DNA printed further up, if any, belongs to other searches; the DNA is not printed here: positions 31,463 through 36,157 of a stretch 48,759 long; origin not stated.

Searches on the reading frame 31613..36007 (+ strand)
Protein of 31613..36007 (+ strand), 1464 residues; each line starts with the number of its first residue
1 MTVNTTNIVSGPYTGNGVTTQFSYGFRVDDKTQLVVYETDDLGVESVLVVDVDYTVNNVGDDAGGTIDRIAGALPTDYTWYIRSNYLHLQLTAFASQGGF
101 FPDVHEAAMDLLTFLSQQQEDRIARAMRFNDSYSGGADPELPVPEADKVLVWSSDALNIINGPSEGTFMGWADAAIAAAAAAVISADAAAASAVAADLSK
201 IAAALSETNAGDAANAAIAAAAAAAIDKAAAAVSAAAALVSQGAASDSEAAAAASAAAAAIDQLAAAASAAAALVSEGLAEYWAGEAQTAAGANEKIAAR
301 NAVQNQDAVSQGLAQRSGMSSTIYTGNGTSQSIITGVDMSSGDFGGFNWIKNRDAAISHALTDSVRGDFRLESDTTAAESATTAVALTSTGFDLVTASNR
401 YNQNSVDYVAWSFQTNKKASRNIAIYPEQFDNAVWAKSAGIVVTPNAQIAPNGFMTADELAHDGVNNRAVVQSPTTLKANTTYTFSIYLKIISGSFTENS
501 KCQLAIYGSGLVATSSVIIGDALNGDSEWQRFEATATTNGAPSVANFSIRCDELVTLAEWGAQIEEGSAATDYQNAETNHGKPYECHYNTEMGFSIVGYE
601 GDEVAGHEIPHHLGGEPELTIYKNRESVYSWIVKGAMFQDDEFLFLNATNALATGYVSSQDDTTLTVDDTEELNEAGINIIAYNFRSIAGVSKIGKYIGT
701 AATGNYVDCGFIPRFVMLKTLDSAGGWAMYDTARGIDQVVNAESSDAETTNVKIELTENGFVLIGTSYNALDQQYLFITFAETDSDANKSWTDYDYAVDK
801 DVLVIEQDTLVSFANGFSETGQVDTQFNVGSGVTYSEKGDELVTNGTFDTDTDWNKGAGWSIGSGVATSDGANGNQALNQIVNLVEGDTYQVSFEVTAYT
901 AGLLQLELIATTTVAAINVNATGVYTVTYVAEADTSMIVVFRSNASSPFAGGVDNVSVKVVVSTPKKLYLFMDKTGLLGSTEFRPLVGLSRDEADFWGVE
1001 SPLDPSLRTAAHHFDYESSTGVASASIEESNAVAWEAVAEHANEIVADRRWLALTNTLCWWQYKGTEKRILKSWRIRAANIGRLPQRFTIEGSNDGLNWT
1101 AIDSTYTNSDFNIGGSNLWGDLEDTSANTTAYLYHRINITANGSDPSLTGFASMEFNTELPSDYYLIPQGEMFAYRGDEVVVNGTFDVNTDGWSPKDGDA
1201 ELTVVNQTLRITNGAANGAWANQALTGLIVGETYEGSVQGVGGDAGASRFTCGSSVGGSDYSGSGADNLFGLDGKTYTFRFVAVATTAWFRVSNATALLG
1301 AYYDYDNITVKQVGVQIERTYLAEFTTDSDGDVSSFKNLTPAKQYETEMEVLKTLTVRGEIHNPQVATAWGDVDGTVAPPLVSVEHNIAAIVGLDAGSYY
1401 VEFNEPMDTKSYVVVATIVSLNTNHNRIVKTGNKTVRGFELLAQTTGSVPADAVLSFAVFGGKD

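Call 44: search_protein_families(library=pfam, max_evalue=0.01, proteins=[window:31613-36007:+])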
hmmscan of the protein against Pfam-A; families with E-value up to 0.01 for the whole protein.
window:31613-36007:+ (1464 aa): 4 families
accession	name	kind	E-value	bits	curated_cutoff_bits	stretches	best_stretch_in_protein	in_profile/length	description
PF24299.1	DUF7483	-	7.3e-49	167.1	27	2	588-783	122-329/330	Domain of unknown function (DUF7483)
PF02018.23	CBM_4_9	-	1.6e-10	42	25.9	1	469-549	51-129/136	Carbohydrate binding domain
PF22633.2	F5_F8_type_C_2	-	0.0043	18.1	27.8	0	1049-1109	10-71/91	NedA-like, galactose-binding domain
PF05303.17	GSKIP_dom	-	0.0044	17.5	20.9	0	747-771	39-63/105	GSKIP domain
